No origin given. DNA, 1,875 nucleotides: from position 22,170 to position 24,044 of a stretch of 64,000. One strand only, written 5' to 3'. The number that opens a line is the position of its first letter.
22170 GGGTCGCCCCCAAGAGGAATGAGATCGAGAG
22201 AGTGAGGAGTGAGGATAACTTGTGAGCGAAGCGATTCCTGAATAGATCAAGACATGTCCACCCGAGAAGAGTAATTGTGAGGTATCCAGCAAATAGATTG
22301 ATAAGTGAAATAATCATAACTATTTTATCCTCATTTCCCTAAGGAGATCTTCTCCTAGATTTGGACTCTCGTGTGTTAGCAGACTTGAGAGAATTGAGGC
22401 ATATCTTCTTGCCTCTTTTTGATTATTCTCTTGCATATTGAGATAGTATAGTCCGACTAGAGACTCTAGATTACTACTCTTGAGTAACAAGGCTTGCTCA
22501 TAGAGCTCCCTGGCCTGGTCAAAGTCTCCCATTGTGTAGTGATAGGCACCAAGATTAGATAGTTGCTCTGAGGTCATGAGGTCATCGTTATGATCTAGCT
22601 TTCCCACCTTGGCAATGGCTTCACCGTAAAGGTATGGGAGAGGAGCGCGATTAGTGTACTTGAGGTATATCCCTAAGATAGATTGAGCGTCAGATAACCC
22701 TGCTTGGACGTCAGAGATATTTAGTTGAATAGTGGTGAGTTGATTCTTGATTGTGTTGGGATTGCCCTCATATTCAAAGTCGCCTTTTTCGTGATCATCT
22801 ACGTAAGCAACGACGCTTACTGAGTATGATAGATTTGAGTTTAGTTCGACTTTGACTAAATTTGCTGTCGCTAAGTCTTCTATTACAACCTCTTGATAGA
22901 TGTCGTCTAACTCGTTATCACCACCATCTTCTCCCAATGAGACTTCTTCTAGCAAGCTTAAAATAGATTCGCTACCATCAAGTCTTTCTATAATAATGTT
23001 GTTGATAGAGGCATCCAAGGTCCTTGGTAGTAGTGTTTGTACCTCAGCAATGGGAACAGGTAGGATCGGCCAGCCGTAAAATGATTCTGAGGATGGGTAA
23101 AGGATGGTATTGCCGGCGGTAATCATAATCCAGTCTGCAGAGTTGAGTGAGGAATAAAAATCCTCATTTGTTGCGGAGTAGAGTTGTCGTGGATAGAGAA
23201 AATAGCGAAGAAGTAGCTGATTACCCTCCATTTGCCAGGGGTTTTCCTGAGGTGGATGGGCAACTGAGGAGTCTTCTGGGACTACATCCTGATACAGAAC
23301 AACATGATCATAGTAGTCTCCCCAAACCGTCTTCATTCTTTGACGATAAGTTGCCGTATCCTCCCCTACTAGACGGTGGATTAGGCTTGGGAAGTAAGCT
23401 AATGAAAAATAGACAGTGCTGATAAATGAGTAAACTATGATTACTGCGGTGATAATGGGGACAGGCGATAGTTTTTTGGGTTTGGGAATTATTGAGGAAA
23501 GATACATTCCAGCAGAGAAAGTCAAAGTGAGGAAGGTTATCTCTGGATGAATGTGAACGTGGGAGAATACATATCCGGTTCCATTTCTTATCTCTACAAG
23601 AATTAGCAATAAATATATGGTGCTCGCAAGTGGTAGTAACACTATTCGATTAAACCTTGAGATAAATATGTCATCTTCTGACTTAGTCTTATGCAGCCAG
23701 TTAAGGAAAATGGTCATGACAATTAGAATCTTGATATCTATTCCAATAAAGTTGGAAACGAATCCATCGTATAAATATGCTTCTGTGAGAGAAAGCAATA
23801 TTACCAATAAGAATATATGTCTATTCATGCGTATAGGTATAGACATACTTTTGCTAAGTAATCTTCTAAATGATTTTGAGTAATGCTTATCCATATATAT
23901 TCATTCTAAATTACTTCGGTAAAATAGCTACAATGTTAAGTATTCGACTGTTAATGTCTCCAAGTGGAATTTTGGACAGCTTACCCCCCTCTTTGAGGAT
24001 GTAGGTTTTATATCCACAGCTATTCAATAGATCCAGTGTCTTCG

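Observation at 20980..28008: Tandem duplication of a two-gene membrane module, split by an AT-rich FkbM/HlpA-like insert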

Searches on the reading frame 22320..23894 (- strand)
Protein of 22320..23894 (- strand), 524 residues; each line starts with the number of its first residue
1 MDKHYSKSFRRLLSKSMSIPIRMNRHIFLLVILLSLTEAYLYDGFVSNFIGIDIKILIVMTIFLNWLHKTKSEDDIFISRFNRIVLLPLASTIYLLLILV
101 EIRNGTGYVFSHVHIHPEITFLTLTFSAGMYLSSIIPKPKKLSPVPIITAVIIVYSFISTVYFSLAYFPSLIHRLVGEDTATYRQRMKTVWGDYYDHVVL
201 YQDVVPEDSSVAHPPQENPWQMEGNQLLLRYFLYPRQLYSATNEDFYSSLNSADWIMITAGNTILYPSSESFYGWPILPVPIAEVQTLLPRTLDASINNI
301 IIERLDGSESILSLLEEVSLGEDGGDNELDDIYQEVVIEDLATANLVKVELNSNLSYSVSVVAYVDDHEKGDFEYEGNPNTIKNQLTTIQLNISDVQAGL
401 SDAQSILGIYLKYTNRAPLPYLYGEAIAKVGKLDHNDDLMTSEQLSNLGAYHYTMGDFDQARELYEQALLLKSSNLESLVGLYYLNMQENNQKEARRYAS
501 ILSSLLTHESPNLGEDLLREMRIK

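Call 5: search_protein_families(library=pfam, proteins=[window:22320-23894:-], max_evalue=0.1)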
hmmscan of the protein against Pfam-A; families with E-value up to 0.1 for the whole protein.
window:22320-23894:- (524 aa): 12 families
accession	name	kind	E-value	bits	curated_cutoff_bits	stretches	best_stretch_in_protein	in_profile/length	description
PF00515.34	TPR_1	-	6.4e-06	26.2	27.8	1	444-475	3-34/34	Tetratricopeptide repeat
PF07719.23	TPR_2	-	1.4e-05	25.2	27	1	444-472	3-31/34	Tetratricopeptide repeat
PF13374.12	TPR_10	-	1.8e-05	25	27.5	1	444-469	4-29/42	Tetratricopeptide repeat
PF13424.12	TPR_12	-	7e-05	23.4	30.1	1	438-469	41-72/77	Tetratricopeptide repeat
PF14559.12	TPR_19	-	0.0017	19.1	25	1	455-497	4-46/68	Tetratricopeptide repeat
PF07720.18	TPR_3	-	0.0038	17.8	20.7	1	442-474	1-33/34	Tetratricopeptide repeat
PF13181.12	TPR_8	-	0.0044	17.5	25.7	1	447-474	6-33/34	Tetratricopeptide repeat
PF13176.12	TPR_7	-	0.02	15.4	27.9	1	445-472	2-29/36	Tetratricopeptide repeat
PF13432.12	TPR_16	-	0.027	15.4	32.7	1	449-496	4-51/65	Tetratricopeptide repeat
PF23914.1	TPR_CcmH_CycH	-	0.032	14.5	42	1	448-513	56-121/158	Cytochrome c-type biogenesis protein H TPR domain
PF07721.20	TPR_4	-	0.06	14.4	27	0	445-467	4-26/26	Tetratricopeptide repeat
PF13428.12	TPR_14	-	0.066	14.4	23.5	0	448-470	7-29/44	Tetratricopeptide repeat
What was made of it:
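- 22323..22577 (-): B1 C-terminal TPR region (residues about 440-524, roughly 2-2.5 repeats). Several TPR Pfam models at E 6e-6 to 7e-5, just below cut-off (call 5).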

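Call 7: search_protein_families(library=ncbifam, proteins=[window:22320-23894:-], max_evalue=0.1)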
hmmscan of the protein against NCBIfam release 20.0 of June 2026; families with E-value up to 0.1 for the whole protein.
window:22320-23894:- (524 aa): 5 families
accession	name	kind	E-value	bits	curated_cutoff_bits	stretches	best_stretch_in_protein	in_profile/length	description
TIGR02917.1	PEP_TPR_lipo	equivalog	6.6e-05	21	312.2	1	425-499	108-182/899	XrtA/PEP-CTERM system TPR-repeat protein PrsT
NF033161.1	lipo_LipL41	equivalog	0.00028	19.9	400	1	446-484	306-344/358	lipoprotein LipL41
TIGR02521.1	type_IV_pilW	equivalog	0.0012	18.4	154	1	441-500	134-193/234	type IV pilus biogenesis/stability protein PilW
NF047507.1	TPR_BatC_Lepto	exception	0.091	12.2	175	0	435-495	89-149/214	TPR repeat-containing protein BatC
NF003464.0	PRK05087.1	equivalog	0.093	12.8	68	0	309-363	5-58/78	D-alanine--poly(phosphoribitol) ligase subunit DltC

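Call 10: find_homologous_proteins(query=window:22320-23894:-, max_evalue=0.001)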
Query window:22320-23894:- (524 aa): 6 proteins with E <= 0.001 among 8000 candidates.
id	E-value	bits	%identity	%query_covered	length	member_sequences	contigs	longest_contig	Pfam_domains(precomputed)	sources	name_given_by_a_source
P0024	0.0e+0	1156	100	100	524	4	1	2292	PF00515.35,PF07719.24,PF13374.13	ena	-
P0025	1.3e-139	484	46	94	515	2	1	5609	-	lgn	-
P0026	7.2e-72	261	34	94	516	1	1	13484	PF13414.13,PF00515.35,PF07719.24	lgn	-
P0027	1.9e-71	259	35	95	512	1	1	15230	PF00515.35,PF07719.24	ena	-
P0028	3.1e-69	252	29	95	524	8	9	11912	-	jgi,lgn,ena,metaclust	metaclust:\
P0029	3.8e-64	235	33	94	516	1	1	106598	-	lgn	-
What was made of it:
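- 22323..22577 (-): Orthologues P0026 and P0027 carry precomputed TPR hits (call 10).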

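Call 12: find_encoding_contigs(protein=P0029, flank=8000, max_places=3)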
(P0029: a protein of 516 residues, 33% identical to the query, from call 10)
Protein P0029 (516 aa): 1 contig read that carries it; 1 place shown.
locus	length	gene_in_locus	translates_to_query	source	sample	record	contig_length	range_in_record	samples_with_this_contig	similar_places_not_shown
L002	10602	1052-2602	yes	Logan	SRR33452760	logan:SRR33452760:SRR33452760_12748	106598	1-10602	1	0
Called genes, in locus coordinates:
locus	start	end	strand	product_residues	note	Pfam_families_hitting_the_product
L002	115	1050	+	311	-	PF01370:Epimerase, PF02719:Polysacc_synt_2 (faint), PF01073:3Beta_HSD (weak), PF16363:GDP_Man_Dehyd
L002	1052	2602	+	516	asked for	-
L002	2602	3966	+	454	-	-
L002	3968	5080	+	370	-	PF13439:Glyco_transf_4, PF00534:Glycos_transf_1, PF20706:GT4-conflict, PF13692:Glyco_trans_1_4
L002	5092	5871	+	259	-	PF00483:NTP_transferase, PF12804:NTP_transf_3 (weak)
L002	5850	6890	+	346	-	PF01073:3Beta_HSD, PF01370:Epimerase, PF04321:RmlD_sub_bind, PF16363:GDP_Man_Dehyd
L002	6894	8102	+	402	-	PF08421:Methyltransf_13, PF13489:Methyltransf_23, PF08242:Methyltransf_12 (weak), PF08484:Methyltransf_14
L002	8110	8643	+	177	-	PF00908:dTDP_sugar_isom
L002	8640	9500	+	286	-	PF01370:Epimerase, PF04321:RmlD_sub_bind, PF07993:NAD_binding_4 (faint), PF16363:GDP_Man_Dehyd, PF02719:Polysacc_synt_2 (weak)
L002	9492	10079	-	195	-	PF25084:LbH_EIF2B, PF25087:GMPPB_C (faint), PF00132:Hexapep, PF14602:Hexapep_2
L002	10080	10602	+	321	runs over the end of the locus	PF13641:Glyco_tranf_2_3, PF00535:Glycos_transf_2, PF13632:Glyco_trans_2_3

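Call 37: predict_structure(alignment_id=A5)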
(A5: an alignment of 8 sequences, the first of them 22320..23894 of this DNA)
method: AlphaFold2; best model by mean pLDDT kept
length: 524 residues; sequences in the alignment: 8
mean_pLDDT: 59.5   pTM: 0.35
mean pLDDT of the five models: 59.5, 58.2, 57.4, 51.6, 50.6
residues with pLDDT >= 90: 20; 70-90: 148; 50-70: 174; < 50: 182
segments of 3 or more residues with pLDDT < 50: 101-118, 162-289, 324-327, 417-437, 509-511
pLDDT, mean of each block of 10 residues (from residue 1): 60 64 68 67 57 65 64 67 66 61 37 40 61 58 63 62 43 37 45 39 35 31 28 28 30 32 33 36 39 80 89 75 53 81 88 74 76 61 70 85 85 61 28 43 73 64 89 82 84 91 72 72 60
secondary structure, 60 per line:
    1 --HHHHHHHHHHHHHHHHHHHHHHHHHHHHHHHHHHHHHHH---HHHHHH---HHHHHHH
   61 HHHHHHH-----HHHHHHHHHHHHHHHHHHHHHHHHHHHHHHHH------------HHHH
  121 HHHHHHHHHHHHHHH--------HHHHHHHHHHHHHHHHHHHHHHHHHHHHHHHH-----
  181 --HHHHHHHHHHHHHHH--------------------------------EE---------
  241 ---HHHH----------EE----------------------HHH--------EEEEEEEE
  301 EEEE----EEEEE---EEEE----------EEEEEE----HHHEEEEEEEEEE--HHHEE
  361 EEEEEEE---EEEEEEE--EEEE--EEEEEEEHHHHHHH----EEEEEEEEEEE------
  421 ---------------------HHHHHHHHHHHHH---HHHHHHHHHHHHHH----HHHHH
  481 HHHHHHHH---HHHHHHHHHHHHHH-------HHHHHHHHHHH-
elements in order: H3-41 H45-50 H54-67 H73-104 H117-135 H144-175 H183-197 H244-247 E293-304 E309-313 E317-320 E331-336 E344-353 E359-367 E371-377 E380-383 E386-392 H393-399 E404-414 H442-454 H458-471 H476-488 H492-505 H513-523
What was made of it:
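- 23025..23894 (-): B1 core (residues 1-290): 5 TM helices plus the conserved B domain, with HxHP, WG..Y, PPQ, GN and RYFLYPR motifs. The AF2 model of this part is unreliable (pLDDT about 30 for residues 162-289, call 37).
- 22653..23018 (-): B1 beta-sandwich insert (residues 293-414), present only in the long-B clade. AF2 predicts strands with pLDDT 75-89 (call 37).
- The conserved domain of B could not be modelled (pLDDT about 30, call 37), so its role is a guess from residue conservation.
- Tried and rejected: Poor (pLDDT 59.5; conserved domain about 30; call 37).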

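Call 54: find_encoding_contigs(protein=window:22320-23894:-, flank=5000, max_places=8)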
Protein window:22320-23894:- (524 aa): 22 contigs read that carry it; 2 places shown.
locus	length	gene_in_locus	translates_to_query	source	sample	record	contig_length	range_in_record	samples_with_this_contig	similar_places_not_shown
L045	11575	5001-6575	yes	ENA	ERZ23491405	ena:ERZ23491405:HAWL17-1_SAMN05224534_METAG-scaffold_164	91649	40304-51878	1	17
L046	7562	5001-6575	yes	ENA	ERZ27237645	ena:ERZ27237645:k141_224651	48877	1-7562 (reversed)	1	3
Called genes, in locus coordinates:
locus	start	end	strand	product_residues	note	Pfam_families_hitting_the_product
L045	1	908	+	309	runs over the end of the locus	PF01073:3Beta_HSD (faint), PF01370:Epimerase, PF02719:Polysacc_synt_2 (faint), PF04321:RmlD_sub_bind (faint), PF16363:GDP_Man_Dehyd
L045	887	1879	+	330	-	-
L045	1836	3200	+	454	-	-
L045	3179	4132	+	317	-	-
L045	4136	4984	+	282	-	PF05575:V_cholerae_RfbT, PF05050:Methyltransf_21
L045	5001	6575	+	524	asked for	PF00515:TPR_1 (weak), PF07719:TPR_2 (weak), PF13374:TPR_10 (faint)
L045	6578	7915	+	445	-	-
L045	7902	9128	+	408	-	PF00534:Glycos_transf_1, PF13692:Glyco_trans_1_4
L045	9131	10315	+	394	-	PF01041:DegT_DnrJ_EryC1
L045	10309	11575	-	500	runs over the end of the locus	-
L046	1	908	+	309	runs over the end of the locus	PF01073:3Beta_HSD (faint), PF01370:Epimerase, PF02719:Polysacc_synt_2 (faint), PF04321:RmlD_sub_bind (faint), PF16363:GDP_Man_Dehyd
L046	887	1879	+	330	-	-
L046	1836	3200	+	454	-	-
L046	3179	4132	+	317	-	-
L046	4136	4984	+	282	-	PF05575:V_cholerae_RfbT, PF05050:Methyltransf_21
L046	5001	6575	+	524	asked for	PF00515:TPR_1 (weak), PF07719:TPR_2 (weak), PF13374:TPR_10 (faint)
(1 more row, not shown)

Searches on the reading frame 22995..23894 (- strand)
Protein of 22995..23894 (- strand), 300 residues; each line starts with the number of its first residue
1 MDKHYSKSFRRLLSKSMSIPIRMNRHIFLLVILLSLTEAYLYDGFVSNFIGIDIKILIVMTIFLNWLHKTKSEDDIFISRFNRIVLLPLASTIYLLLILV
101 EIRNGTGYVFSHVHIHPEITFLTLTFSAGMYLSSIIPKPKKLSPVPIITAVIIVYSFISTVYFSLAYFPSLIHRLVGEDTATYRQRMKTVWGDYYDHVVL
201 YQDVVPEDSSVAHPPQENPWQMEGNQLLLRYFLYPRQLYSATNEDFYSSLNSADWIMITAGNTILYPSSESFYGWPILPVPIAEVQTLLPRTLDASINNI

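Call 17: find_homologous_proteins(query=A2, max_evalue=0.01)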
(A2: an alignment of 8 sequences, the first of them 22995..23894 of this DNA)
Query A2 (8 sequences) (300 aa, profile of the alignment): 7 proteins with E <= 0.01 among 8000 candidates.
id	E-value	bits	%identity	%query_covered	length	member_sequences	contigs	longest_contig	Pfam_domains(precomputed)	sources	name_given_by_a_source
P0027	4.7e-136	471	40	89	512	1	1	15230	PF00515.35,PF07719.24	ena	-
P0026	4.3e-135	468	38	86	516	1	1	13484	PF13414.13,PF00515.35,PF07719.24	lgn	-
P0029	3.1e-133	462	39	85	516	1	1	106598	-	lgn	-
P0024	2.9e-117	409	100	100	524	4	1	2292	PF00515.35,PF07719.24,PF13374.13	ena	-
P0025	8.3e-116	404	51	91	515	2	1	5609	-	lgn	-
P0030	6.2e-100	352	28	88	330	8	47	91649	-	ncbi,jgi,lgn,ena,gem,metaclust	jgi:hypothetical protein|metaclust:\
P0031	1.1e-38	151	28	66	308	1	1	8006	-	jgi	jgi:hypothetical protein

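Call 29: search_protein_representatives(alignment_id=A3)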
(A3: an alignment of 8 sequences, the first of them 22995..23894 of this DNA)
Query: 8 sequences, 299 profile positions. Proteins with E-value up to 0.001 (for the whole library): 763; up to 1e-10: 477; up to 1e-30: 172. The best 150 are listed.
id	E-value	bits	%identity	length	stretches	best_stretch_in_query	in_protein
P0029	2.7e-131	453.6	-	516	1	3-298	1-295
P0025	1.3e-116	405.3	-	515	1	6-299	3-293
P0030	8.9e-100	350.1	-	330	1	10-299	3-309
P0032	1.3e-74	267.5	-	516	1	15-296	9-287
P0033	7.0e-59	215.8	-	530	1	22-297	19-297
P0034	1.9e-58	214.4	-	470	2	24-287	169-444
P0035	8.1e-58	212.3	-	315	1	15-288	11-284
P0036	5.7e-57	209.5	-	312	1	20-297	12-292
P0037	1.1e-56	208.5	-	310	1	12-297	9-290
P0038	1.3e-56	208.4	-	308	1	5-292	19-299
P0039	1.7e-56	207.9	-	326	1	20-294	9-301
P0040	1.9e-55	204.5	-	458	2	9-294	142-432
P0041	3.2e-52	193.9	-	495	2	13-298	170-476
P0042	3.3e-51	190.6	-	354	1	4-289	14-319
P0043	3.9e-51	190.4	-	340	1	11-296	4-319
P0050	6.1e-49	183.2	-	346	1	15-297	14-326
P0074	1.3e-43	165.6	-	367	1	24-298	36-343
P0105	9.9e-40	152.9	-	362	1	18-293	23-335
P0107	1.2e-39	152.7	-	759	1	9-295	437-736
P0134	1.4e-36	142.6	-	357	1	12-296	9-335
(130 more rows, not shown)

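Call 34: search_protein_families(library=pfam, proteins=[P0107, P0035, P0036, P0042, P0050, P0074, P0105, P0134, P0034, P0033], max_evalue=0.05)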
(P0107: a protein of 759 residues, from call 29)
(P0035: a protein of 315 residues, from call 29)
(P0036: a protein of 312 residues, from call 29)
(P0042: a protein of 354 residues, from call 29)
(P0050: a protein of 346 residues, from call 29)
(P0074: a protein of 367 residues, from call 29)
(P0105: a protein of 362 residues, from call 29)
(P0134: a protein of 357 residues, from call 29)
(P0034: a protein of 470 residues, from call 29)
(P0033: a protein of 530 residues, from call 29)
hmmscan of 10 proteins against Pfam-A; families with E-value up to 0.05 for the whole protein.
P0107 (759 aa): 1 family
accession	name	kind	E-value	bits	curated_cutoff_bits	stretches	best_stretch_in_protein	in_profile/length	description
PF12046.13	CCB1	-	0.028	14.3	25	1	37-69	5-37/168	Cofactor assembly of complex C subunit B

P0035 (315 aa): 1 family
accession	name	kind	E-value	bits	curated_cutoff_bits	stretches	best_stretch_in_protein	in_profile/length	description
PF20604.3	DUF6798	-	0.023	14.9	26.9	1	197-214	8-25/61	Domain of unknown function (DUF6798)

P0036 (312 aa): 0 families

P0042 (354 aa): 1 family
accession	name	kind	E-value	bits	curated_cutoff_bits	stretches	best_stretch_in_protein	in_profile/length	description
PF20604.3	DUF6798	-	0.012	15.7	26.9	1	224-244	5-25/61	Domain of unknown function (DUF6798)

P0050 (346 aa): 0 families

P0074 (367 aa): 0 families

P0105 (362 aa): 0 families

P0134 (357 aa): 0 families

P0034 (470 aa): 0 families

P0033 (530 aa): 3 families
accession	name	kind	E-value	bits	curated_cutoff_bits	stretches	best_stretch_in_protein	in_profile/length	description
PF13181.12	TPR_8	-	0.00087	19.7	25.7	1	447-474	7-34/34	Tetratricopeptide repeat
PF13414.12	TPR_11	-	0.03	14.4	26.8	0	448-481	1-34/42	TPR repeat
PF00515.34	TPR_1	-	0.046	14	27.8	0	447-474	7-34/34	Tetratricopeptide repeat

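Call 39: search_solved_structures(query=A3, max_evalue=10, show_alignments=2)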
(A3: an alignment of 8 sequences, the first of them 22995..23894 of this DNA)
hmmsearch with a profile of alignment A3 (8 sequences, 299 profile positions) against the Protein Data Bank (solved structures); distinct sequences matched with E-value up to 10: 1.
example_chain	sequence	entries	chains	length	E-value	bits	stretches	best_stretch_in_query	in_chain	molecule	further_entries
9ulx_A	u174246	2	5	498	1.5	11.1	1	155-221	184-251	AbGHMP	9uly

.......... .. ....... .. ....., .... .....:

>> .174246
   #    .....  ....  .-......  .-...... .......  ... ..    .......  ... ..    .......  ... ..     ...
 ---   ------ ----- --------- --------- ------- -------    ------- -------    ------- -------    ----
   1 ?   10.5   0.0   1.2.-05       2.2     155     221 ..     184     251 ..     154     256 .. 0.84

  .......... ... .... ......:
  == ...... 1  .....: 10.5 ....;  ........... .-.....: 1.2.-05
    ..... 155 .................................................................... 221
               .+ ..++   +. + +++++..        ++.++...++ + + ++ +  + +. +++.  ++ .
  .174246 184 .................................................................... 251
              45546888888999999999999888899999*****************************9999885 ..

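Call 80: find_encoding_contigs(protein=P0107, flank=5000, max_places=3)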
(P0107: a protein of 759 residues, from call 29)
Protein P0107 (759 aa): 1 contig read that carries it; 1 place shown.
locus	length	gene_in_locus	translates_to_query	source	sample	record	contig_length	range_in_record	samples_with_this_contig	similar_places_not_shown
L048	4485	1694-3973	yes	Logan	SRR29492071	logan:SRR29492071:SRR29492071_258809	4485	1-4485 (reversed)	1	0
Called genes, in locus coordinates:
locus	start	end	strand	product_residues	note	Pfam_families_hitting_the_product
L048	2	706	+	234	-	?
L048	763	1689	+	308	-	-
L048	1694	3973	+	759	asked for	-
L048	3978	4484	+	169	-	?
